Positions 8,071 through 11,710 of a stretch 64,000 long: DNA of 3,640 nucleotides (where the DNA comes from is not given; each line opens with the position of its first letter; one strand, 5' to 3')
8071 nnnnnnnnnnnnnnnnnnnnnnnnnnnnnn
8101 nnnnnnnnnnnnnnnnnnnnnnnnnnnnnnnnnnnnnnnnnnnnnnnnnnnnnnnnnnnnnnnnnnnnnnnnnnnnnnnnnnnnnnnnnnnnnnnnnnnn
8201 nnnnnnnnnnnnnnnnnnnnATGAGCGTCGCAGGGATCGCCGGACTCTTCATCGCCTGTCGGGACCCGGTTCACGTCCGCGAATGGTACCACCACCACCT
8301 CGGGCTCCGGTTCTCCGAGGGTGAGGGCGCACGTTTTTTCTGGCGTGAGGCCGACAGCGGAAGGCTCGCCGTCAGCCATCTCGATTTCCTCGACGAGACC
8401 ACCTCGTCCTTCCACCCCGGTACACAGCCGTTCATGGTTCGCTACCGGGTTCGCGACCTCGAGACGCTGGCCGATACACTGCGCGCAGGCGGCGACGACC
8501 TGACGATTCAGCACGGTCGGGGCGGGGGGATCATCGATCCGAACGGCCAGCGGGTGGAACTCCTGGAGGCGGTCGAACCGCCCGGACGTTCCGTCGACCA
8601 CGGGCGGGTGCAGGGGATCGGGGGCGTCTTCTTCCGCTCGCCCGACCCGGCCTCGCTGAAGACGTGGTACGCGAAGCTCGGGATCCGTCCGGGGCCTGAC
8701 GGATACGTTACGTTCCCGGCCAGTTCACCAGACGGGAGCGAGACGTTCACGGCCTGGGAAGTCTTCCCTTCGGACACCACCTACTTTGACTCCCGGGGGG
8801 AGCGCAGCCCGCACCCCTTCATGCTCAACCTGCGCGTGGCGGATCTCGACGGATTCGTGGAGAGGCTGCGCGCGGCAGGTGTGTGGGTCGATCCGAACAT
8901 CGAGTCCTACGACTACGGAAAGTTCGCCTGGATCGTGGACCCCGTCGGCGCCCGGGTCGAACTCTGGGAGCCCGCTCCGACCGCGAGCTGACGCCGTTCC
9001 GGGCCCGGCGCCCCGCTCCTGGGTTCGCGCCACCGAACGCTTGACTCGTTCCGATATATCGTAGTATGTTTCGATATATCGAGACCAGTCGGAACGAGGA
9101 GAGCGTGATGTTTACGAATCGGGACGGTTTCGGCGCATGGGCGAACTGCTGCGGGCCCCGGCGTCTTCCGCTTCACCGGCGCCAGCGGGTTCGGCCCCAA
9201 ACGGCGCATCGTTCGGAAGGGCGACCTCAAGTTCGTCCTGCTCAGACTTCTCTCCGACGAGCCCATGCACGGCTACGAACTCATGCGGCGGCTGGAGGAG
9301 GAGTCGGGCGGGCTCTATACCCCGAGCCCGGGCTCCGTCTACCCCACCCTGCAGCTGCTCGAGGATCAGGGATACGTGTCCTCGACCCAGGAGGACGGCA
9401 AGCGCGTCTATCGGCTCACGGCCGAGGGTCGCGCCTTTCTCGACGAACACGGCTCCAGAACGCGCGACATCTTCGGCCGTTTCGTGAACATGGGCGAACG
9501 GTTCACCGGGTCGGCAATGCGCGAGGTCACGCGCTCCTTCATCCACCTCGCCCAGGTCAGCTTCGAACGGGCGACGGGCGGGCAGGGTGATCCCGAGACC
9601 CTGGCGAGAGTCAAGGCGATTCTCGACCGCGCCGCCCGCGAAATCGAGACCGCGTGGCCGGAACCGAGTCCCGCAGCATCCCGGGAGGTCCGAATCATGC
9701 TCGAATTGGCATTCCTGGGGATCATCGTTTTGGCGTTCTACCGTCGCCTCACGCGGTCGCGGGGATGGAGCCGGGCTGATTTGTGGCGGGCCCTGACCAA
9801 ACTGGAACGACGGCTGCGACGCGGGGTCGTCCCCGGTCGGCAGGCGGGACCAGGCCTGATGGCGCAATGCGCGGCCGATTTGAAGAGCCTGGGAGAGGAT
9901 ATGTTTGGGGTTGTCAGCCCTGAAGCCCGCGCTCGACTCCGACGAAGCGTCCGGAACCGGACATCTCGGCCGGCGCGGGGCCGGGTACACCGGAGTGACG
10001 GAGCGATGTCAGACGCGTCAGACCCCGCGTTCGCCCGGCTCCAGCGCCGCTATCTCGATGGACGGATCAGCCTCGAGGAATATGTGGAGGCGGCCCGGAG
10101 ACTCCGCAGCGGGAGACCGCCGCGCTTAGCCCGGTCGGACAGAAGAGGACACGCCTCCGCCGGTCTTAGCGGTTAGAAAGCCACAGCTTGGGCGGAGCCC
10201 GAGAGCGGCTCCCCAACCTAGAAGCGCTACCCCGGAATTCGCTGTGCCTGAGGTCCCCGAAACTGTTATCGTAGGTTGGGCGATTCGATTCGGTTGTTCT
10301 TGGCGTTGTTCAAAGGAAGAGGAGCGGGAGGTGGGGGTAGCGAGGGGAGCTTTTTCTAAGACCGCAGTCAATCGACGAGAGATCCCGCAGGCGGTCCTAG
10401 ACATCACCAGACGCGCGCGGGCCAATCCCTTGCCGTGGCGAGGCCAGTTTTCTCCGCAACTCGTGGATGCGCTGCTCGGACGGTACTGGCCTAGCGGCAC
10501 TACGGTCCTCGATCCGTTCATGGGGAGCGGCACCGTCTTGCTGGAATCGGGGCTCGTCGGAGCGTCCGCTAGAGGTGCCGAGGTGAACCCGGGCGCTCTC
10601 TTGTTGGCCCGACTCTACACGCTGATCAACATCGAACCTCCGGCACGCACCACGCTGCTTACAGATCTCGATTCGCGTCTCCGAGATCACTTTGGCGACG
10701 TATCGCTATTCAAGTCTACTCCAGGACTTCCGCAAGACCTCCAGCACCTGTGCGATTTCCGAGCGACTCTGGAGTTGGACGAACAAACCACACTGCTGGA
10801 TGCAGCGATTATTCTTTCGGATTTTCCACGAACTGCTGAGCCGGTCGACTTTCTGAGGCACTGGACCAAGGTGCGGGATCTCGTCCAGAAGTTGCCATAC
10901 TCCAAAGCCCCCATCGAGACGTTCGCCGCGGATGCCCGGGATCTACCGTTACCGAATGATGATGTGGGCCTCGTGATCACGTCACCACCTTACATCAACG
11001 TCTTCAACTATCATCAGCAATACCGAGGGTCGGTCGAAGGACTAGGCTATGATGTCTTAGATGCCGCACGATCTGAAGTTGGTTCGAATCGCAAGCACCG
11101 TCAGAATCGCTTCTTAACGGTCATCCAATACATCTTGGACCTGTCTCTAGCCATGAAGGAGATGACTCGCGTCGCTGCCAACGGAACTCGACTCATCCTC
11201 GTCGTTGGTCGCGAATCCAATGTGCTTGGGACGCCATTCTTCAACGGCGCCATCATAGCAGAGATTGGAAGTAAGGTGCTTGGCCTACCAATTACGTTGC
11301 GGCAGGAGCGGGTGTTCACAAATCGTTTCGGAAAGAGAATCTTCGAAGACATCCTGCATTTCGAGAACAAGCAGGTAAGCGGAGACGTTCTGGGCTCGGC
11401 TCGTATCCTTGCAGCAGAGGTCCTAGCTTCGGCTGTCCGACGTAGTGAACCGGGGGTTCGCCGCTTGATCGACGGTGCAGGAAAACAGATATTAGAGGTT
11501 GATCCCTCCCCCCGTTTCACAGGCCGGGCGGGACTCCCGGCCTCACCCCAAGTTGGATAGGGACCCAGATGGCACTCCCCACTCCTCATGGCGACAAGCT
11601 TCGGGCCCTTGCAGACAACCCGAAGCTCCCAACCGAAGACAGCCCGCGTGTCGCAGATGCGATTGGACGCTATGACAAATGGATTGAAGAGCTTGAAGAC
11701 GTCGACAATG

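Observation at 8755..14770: Restriction-modification island lies between two diverged copies of a host segment, plus a degraded piece of the next gene: insertion with long target duplication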

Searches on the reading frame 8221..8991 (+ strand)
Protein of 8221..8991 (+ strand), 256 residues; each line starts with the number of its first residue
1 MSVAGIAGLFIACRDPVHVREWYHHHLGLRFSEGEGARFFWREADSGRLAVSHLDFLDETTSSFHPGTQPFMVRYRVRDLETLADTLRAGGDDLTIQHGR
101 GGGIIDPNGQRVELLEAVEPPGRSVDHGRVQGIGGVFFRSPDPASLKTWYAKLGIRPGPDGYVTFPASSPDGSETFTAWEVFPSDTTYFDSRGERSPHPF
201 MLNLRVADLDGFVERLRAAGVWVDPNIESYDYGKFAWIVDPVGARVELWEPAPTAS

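Call 5: search_protein_families(library=pfam, proteins=[window:8221-8991:+], max_evalue=0.01)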
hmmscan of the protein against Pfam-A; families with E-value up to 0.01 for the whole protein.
window:8221-8991:+ (256 aa): 2 families
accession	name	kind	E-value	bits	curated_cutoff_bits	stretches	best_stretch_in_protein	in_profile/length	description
PF00903.31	Glyoxalase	-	6.5e-08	33.4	20.6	1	11-248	7-121/121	Glyoxalase/Bleomycin resistance protein/Dioxygenase superfamily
PF18029.7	Glyoxalase_6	-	1.9e-07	32.1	23.6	0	10-114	3-105/106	Glyoxalase-like domain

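Call 17: search_protein_families(library=ncbifam, proteins=[window:8221-8991:+], max_evalue=0.01)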
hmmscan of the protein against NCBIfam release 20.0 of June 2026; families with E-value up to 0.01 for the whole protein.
window:8221-8991:+ (256 aa): 1 family
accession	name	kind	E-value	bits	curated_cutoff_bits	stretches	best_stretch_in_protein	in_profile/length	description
NF053614.1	AfsKbindKbpAStmc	equivalog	0.0025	17.6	250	0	195-253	57-116/231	AfsK-binding protein KbpA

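Call 53: find_encoding_contigs(protein=window:8221-8991:+, flank=8000, max_places=8)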
Protein window:8221-8991:+ (256 aa): 1 contig read that carries it; 1 place shown.
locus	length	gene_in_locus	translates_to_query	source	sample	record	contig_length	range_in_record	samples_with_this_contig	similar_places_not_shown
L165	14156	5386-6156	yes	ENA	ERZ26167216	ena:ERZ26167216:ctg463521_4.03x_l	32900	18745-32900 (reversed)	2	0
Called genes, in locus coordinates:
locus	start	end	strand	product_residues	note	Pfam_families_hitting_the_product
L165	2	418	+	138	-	?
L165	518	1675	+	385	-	PF02746:MR_MLE_N, PF26685:DUF8230_C, PF13378:MR_MLE_C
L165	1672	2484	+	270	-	PF00583:Acetyltransf_1 (faint)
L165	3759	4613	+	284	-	PF02129:Peptidase_S15 (faint), PF20434:BD-FAE, PF00561:Abhydrolase_1 (faint), PF07859:Abhydrolase_3 (faint), PF12146:Hydrolase_4 (faint), PF01738:DLH, PF00326:Peptidase_S9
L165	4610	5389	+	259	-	PF00106:adh_short, PF08659:KR, PF01370:Epimerase (weak), PF13561:adh_short_C2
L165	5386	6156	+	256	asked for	PF00903:Glyoxalase (faint), PF18029:Glyoxalase_6 (faint)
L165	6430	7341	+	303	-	PF03551:PadR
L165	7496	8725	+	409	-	PF01555:N6_N4_Mtase (faint), PF01170:UPF0020 (faint)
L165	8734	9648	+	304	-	PF09549:RE_Bpu10I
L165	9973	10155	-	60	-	-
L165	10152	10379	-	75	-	-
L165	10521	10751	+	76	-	-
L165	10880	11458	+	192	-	PF03551:PadR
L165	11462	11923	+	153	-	-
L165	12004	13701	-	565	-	PF01235:Na_Ala_symp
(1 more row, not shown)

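Call 54: find_homologous_proteins(query=window:8221-8991:+, max_evalue=1e-40)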
Query window:8221-8991:+ (256 aa): 31 proteins with E <= 1e-40 among 3355 candidates.
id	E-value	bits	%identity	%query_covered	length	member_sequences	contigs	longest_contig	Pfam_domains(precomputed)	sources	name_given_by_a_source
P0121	2.0e-152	524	90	100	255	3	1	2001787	PF00903.32,PF18029.8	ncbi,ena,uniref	ncbi:VOC family protein [Candidatus Palauibacter sp.]|uniref:VOC family protein n=1 Tax=Candidatus P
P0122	7.1e-121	421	72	100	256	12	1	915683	PF00903.32,PF18029.8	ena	-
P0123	1.5e-104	367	64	98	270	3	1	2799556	PF13669.13,PF00903.32,PF18029.8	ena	-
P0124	9.3e-104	365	65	100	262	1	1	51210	PF00903.32,PF18029.8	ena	-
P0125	4.1e-101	356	63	100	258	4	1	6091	PF00903.32,PF18029.8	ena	-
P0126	5.7e-99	349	63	99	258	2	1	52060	PF13468.13,PF13669.13,PF00903.32,PF18029.8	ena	-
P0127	5.3e-98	346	61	100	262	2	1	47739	-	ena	-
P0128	5.0e-97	343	61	99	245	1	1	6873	PF00903.32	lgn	-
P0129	1.3e-96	341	61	99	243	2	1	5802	PF00903.32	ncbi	-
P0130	1.7e-96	341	61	100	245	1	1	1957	PF00903.32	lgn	-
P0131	1.4e-95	338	62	99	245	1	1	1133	-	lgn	-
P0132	4.3e-95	336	62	100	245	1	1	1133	PF00903.32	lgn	-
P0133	2.2e-94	334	60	100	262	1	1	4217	PF00903.32,PF18029.8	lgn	-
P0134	1.1e-93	332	60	100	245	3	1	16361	-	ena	-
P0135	1.5e-92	328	60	100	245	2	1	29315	PF00903.32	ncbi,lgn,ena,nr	ncbi:MAG: hypothetical protein OXJ54_06900 [Gemmatimonadetes bacterium]|nr:hypothetical protein [Can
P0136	2.3e-91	324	59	100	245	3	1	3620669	PF00903.32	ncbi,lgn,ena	-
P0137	2.6e-89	317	58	100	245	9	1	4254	PF00903.32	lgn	-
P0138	4.6e-88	313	55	98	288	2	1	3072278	PF13468.13,PF00903.32,PF18029.8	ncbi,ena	-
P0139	2.7e-73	265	52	99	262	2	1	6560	PF00903.32,PF18029.8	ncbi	-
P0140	3.6e-72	261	50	98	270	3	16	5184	PF00903.32,PF18029.8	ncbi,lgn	-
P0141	1.2e-70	256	48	100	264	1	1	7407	PF00903.32,PF18029.8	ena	-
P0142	8.5e-70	253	56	63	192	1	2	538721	PF00903.32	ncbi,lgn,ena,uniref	ncbi:VOC family protein [Candidatus Palauibacter sp.]|uniref:VOC family protein n=1 Tax=Candidatus P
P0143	3.6e-69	251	49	98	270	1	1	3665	PF00903.32,PF18029.8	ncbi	-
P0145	7.5e-63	231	56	75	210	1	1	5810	PF00903.32,PF18029.8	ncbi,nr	ncbi:MAG: VOC family protein, partial [Gemmatimonadota bacterium]|nr:VOC family protein [Gemmatimona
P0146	7.5e-62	227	47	99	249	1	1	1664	PF00903.32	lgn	-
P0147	1.3e-57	214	48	97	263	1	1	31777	PF00903.32,PF18029.8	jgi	jgi:predicted enzyme related to lactoylglutathione lyase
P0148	1.2e-56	210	46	99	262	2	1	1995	PF00903.32,PF18029.8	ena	-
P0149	3.6e-56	209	43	98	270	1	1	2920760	PF00903.32,PF18029.8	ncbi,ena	-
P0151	2.0e-41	160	36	96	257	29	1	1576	PF00903.32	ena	-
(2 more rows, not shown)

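Call 55: find_encoding_contigs(protein=P0121, flank=10000, max_places=6)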
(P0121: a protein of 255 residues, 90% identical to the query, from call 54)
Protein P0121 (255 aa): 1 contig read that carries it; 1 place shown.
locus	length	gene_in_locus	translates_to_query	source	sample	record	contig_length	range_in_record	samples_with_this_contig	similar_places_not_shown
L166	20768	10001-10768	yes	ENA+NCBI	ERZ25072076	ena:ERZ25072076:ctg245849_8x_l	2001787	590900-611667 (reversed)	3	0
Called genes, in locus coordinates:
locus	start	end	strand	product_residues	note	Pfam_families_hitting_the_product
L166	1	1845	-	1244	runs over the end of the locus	PF02574:S-methyl_trans, PF00809:Pterin_bind, PF02607:B12-binding_2, PF02310:B12-binding, PF02965:Met_synt_B12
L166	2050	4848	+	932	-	PF06452:CBM9_1 (weak), PF19313:DUF5916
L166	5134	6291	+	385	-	PF02746:MR_MLE_N, PF26685:DUF8230_C, PF13378:MR_MLE_C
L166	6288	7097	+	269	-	PF00583:Acetyltransf_1 (weak), PF13508:Acetyltransf_7 (weak)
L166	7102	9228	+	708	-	PF26549:Tricorn_N (faint), PF07676:PD40 (weak), PF00930:DPPIV_N, PF02129:Peptidase_S15 (faint), PF20434:BD-FAE, PF01738:DLH, PF00326:Peptidase_S9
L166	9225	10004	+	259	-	PF00106:adh_short, PF08659:KR, PF01370:Epimerase (weak), PF13561:adh_short_C2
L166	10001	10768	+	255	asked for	PF00903:Glyoxalase (faint), PF18029:Glyoxalase_6 (faint)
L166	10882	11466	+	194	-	PF03551:PadR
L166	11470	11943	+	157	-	-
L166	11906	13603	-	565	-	PF01235:Na_Ala_symp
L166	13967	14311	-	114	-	-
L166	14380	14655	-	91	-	-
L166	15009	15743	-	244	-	-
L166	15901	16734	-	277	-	PF13276:HTH_21, PF00665:rve, PF13683:rve_3, PF13333:rve_2 (weak)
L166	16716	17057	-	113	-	PF01527:HTH_Tnp_1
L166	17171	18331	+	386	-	PF13384:HTH_23 (faint), PF13551:HTH_29 (faint), PF13936:HTH_38, PF00665:rve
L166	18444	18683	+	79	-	PF13701:DDE_Tnp_1_4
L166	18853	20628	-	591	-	PF02518:HATPase_c, PF13589:HATPase_c_3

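Call 56: list_cluster_members(proteins=[P0121])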
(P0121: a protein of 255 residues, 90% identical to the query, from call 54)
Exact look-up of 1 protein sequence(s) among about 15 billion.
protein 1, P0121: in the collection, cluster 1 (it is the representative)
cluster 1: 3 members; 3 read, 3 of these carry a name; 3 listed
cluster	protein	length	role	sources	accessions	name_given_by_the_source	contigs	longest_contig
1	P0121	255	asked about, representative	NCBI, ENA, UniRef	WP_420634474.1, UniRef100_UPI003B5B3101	VOC family protein [Candidatus Palauibacter sp.] | VOC family protein n=1 Tax=Candidatus Palauibacter sp. TaxID=3101350 RepID=UPI003B5B3101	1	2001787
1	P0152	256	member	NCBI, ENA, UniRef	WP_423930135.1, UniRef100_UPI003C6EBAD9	VOC family protein [Candidatus Palauibacter sp.] | VOC family protein n=1 Tax=Candidatus Palauibacter sp. TaxID=3101350 RepID=UPI003C6EBAD9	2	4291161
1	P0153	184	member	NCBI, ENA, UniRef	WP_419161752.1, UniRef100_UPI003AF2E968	VOC family protein [Candidatus Palauibacter sp.] | VOC family protein n=1 Tax=Candidatus Palauibacter sp. TaxID=3101350 RepID=UPI003AF2E968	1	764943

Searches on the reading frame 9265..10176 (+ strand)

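Call 5: search_protein_families(library=pfam, proteins=[window:9265-10176:+], max_evalue=0.01)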
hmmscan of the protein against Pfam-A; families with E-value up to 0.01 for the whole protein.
window:9265-10176:+ (303 aa): 1 family
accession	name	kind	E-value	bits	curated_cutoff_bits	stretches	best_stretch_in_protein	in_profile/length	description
PF03551.20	PadR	-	3.3e-18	65.9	27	1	1-60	10-74/75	Transcriptional regulator PadR-like family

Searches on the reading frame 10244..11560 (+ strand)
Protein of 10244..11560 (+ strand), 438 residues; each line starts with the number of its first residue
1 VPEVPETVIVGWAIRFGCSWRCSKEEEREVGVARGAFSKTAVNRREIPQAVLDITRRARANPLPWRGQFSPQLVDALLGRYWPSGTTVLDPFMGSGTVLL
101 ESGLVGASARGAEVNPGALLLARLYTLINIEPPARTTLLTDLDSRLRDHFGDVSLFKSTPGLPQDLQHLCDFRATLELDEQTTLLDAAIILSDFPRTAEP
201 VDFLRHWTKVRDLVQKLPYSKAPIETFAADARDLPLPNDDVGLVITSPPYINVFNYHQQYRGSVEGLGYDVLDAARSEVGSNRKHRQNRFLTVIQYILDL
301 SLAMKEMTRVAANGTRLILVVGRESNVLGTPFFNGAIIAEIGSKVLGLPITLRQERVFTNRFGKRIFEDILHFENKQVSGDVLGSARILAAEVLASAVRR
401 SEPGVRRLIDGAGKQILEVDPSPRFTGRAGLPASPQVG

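Call 5: search_protein_families(library=pfam, proteins=[window:10244-11560:+], max_evalue=0.01)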
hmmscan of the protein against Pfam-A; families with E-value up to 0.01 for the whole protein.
window:10244-11560:+ (438 aa): 2 families
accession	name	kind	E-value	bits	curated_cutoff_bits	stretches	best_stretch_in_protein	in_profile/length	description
PF01170.24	UPF0020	-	1.9e-08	34.7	22.3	1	82-110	26-54/197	RMKL-like, methyltransferase domain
PF01555.25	N6_N4_Mtase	-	3.1e-08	34.3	26.7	1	65-118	162-215/221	DNA methylase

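Call 17: search_protein_families(library=ncbifam, proteins=[window:10244-11560:+], max_evalue=0.01)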
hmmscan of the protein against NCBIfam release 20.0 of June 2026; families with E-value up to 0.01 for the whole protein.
window:10244-11560:+ (438 aa): 3 families
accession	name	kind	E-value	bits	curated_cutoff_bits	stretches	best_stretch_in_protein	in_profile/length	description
TIGR01177.1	TIGR01177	hypoth_equivalog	2.5e-08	33.6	316.55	1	84-114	182-212/330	TIGR01177 family methyltransferase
NF040721.1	Trm14_Arch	equivalog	0.0014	17.8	280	0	82-108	189-215/370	tRNA (guanine(6)-N2)-methyltransferase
NF042963.1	DUF1156_antiphage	equivalog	0.0079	14.3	1000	0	71-122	170-221/960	anti-phage-associated DUF1156 domain-containing protein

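Call 33: search_protein_families(library=padloc, proteins=[window:10331-11560:+], max_evalue=0.001)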
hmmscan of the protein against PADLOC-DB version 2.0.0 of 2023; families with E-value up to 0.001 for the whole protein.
window:10331-11560:+ (409 aa): 29 families (the best 25 are shown)
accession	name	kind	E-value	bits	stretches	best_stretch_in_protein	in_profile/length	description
PDLC03364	MTase_II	-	1.7e-18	64.8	2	211-314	239-341/380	Type II methyltransferase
PDLC03380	MTase_II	-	2.4e-16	57.9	2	36-96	37-97/393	Type II methyltransferase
PDLC03322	MTase_II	-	5.2e-13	46.6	1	41-120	47-128/446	Type II methyltransferase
PDLC03224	MTase_II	-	8.2e-13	46.1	1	37-94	74-132/481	Type II methyltransferase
PDLC03325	MTase_II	-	1.6e-12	44.9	1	35-95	71-131/426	Type II methyltransferase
PDLC03353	MTase_II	-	3.1e-12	44.6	1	207-303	23-91/260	Type II methyltransferase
PDLC03362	MTase_II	-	1.4e-11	41.9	1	39-97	52-111/438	Type II methyltransferase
PDLC03249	MTase_II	-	2e-10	38.1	1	35-93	109-176/541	Type II methyltransferase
PDLC03377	MTase_II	-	5.7e-09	33.1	1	35-105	100-170/504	Type II methyltransferase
PDLC03239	MTase_II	-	7.7e-09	32.7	1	36-97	71-134/442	Type II methyltransferase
PDLC03369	MTase_II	-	8.8e-08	29.3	1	37-95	121-180/532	Type II methyltransferase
PDLC03376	MTase_II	-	1e-07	30.1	1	35-94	36-95/249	Type II methyltransferase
PDLC03351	MTase_II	-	1e-07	29.5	1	37-88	128-179/348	Type II methyltransferase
PDLC03319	MTase_II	-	1.9e-07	28.3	1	190-290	270-366/503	Type II methyltransferase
PDLC03387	MTase_II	-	3.9e-07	27.5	0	39-89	217-267/289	Type II methyltransferase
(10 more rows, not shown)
